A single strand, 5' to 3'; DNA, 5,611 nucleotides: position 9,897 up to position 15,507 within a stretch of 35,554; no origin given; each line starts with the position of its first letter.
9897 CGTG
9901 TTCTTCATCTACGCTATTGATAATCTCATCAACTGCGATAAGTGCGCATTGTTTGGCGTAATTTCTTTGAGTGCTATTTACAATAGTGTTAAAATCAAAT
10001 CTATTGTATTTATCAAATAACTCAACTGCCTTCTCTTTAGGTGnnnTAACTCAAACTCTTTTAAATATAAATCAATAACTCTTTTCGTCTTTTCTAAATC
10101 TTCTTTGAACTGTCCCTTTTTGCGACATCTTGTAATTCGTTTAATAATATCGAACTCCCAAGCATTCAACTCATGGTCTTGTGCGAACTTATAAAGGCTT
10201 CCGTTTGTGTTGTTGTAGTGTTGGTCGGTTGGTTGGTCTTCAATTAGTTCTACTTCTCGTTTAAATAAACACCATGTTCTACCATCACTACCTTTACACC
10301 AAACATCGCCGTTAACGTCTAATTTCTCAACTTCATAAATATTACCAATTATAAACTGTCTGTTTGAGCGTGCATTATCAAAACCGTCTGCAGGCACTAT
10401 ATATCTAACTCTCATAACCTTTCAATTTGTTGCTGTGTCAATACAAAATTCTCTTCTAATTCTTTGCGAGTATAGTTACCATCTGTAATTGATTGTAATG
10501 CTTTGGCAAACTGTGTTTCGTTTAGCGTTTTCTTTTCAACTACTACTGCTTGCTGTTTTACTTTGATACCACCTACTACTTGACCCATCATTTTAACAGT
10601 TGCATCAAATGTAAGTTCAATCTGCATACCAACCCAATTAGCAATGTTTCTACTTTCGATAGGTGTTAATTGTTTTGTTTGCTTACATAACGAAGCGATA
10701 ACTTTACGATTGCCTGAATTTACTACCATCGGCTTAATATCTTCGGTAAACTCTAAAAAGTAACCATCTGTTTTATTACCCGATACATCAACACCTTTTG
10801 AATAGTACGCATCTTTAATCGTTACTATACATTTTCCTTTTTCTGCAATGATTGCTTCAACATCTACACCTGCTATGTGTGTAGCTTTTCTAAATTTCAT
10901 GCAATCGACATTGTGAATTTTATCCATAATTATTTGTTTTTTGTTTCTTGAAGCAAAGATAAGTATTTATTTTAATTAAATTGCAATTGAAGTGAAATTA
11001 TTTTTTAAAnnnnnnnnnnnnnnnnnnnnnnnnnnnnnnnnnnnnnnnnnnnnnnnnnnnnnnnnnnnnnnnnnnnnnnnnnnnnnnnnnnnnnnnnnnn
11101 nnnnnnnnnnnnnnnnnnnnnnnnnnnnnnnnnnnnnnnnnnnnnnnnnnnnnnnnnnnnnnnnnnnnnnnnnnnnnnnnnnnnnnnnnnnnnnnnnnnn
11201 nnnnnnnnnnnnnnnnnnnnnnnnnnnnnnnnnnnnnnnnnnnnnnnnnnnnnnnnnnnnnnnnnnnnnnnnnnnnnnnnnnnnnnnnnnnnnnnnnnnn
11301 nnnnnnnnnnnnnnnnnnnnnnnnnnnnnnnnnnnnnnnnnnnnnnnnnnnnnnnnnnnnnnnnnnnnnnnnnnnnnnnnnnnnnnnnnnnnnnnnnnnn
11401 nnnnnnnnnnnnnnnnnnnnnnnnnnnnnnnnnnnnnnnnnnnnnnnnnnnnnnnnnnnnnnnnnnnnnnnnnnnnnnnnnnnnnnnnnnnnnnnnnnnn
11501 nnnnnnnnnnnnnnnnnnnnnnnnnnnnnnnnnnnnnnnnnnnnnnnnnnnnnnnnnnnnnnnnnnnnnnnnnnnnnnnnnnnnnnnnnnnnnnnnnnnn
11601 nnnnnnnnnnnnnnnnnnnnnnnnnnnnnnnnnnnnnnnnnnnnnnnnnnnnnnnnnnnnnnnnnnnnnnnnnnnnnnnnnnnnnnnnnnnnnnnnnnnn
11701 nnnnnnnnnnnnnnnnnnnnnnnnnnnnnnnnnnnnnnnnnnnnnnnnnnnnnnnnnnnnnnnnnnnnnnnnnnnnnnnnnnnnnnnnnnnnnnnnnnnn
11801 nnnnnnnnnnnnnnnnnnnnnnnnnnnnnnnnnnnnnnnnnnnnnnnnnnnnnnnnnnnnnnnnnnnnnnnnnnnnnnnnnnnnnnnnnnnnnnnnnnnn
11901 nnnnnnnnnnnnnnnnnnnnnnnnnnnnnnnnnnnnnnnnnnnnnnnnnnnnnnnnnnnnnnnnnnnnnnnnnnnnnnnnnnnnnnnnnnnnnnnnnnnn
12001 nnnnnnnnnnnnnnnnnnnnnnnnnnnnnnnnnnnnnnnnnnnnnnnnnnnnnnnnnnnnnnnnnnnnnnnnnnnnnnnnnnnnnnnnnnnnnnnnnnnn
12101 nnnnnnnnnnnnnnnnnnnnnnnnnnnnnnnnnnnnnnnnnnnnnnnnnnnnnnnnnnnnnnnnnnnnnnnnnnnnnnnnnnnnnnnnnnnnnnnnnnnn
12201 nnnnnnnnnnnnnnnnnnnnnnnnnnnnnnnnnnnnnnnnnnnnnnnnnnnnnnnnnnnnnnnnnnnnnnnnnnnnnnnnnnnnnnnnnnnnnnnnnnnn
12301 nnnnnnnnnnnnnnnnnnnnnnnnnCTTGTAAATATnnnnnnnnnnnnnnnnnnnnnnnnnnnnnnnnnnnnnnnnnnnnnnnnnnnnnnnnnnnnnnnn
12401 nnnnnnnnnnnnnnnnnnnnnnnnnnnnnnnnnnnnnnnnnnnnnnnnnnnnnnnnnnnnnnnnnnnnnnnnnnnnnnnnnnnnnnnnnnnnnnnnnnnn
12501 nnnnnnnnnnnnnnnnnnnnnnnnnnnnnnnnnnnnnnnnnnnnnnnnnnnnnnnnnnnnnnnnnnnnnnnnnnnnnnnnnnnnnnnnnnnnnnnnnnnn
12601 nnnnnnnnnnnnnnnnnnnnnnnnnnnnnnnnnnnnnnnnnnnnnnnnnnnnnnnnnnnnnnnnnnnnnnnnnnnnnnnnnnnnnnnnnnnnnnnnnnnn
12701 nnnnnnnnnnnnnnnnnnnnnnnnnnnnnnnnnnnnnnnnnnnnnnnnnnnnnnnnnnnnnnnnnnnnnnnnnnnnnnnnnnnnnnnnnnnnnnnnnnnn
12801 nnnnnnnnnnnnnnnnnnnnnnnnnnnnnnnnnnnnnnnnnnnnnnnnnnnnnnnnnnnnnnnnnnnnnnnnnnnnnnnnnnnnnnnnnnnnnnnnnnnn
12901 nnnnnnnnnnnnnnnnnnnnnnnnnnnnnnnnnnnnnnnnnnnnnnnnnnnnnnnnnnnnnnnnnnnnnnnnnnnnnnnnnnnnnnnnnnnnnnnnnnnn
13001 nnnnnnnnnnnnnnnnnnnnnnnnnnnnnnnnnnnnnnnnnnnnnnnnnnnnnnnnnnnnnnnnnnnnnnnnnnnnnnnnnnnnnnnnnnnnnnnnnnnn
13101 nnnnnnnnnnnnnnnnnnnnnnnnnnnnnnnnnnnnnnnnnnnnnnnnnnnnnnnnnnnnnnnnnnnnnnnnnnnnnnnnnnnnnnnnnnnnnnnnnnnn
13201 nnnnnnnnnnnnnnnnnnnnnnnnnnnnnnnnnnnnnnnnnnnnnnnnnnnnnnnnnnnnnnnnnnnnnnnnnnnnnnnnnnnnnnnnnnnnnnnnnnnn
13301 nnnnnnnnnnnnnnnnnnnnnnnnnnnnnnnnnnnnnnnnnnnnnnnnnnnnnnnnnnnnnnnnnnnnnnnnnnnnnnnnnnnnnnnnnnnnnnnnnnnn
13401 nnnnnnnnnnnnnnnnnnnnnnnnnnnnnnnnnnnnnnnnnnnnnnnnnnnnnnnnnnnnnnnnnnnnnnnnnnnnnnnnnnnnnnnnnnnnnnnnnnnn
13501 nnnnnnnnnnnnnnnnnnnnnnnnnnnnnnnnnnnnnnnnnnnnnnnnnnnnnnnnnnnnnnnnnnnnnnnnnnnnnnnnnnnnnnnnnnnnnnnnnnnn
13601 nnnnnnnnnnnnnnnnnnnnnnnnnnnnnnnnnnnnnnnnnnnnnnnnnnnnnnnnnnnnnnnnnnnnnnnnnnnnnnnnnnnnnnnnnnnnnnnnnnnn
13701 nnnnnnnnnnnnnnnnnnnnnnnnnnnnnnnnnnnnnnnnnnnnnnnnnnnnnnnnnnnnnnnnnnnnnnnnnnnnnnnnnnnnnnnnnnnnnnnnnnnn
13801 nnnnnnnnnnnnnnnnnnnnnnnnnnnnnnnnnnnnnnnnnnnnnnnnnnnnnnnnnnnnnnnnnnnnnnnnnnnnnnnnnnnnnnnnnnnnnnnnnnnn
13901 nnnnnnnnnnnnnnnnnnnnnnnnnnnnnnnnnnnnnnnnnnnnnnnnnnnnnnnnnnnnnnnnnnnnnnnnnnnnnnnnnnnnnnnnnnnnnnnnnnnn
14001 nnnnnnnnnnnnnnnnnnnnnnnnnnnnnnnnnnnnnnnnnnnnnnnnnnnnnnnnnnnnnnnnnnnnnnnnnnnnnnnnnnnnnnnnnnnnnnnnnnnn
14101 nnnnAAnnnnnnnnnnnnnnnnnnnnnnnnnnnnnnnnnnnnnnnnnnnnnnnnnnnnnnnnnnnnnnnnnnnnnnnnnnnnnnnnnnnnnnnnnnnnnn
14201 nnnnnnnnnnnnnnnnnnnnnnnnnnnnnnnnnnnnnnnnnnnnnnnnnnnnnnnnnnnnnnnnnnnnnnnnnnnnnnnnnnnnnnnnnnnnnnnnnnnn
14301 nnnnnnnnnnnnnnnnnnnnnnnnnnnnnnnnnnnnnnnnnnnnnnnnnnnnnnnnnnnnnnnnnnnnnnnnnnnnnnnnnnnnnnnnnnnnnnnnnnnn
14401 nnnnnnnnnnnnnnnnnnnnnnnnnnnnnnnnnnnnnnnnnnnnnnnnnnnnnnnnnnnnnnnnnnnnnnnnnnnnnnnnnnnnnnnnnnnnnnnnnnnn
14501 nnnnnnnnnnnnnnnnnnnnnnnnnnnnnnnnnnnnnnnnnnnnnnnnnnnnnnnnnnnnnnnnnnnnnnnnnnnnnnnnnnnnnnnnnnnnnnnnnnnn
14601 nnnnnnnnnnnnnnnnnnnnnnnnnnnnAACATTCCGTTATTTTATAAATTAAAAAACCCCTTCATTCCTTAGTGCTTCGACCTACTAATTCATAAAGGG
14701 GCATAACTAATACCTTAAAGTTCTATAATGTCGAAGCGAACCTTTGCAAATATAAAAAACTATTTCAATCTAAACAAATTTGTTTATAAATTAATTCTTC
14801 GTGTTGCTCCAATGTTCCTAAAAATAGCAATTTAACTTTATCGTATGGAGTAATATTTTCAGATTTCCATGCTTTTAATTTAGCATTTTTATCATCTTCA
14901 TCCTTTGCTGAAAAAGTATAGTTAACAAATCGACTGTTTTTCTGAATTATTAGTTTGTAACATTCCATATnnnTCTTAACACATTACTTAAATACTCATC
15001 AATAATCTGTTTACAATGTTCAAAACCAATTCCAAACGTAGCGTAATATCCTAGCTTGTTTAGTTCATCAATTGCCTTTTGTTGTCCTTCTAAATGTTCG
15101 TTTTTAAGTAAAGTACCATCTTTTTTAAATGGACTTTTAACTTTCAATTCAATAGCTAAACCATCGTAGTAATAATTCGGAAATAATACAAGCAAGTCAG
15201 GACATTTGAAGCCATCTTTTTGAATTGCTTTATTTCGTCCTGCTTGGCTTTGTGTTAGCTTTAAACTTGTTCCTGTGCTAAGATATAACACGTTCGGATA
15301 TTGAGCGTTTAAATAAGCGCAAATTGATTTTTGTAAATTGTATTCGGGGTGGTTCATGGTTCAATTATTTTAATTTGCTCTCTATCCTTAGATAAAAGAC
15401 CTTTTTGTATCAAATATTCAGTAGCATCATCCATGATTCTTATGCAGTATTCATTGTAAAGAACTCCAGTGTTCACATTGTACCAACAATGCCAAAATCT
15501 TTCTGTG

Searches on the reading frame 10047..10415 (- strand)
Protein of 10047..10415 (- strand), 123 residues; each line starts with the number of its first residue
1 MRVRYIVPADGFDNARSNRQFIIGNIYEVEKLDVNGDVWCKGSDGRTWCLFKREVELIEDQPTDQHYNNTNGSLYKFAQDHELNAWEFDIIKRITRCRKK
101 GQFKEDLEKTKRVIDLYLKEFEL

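Call 84: search_protein_families(library=phrogs, proteins=[window:10047-10415:-], max_evalue=0.001)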
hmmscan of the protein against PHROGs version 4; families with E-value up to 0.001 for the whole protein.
window:10047-10415:- (123 aa): 3 families
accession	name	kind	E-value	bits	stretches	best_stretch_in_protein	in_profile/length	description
phrog_25460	-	unknown function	4.7e-17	63.1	1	58-120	73-139/144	-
phrog_5839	-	unknown function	8.9e-06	26.8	1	57-111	3-57/128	-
phrog_236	-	other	0.00099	19.8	0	77-121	257-305/431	nucleotide kinase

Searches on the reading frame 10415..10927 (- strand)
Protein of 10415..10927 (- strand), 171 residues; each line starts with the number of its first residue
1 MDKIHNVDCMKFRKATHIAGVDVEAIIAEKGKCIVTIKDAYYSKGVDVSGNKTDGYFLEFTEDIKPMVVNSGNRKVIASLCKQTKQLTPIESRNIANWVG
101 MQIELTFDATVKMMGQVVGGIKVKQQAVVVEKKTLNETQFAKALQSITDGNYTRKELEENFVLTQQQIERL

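Call 84: search_protein_families(library=phrogs, proteins=[window:10415-10927:-], max_evalue=0.001)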
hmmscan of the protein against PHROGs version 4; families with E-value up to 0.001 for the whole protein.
window:10415-10927:- (171 aa): 2 families
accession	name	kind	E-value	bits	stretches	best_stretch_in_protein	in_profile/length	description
phrog_21613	-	unknown function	7.1e-28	98.4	1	6-153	1-139/166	-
phrog_11517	-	unknown function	4e-05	24.5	1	96-134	73-111/188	-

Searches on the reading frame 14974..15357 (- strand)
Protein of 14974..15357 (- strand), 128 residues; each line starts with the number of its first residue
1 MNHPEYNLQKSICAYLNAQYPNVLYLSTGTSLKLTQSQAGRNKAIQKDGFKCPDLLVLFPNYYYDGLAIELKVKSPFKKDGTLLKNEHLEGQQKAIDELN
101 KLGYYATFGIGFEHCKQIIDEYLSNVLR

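Call 84: search_protein_families(library=phrogs, proteins=[window:14974-15357:-], max_evalue=0.001)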
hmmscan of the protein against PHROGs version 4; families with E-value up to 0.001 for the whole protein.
window:14974-15357:- (128 aa): 1 family
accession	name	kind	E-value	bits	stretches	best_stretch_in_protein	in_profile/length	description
phrog_824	-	unknown function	2.4e-09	38.5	1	4-125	65-177/265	-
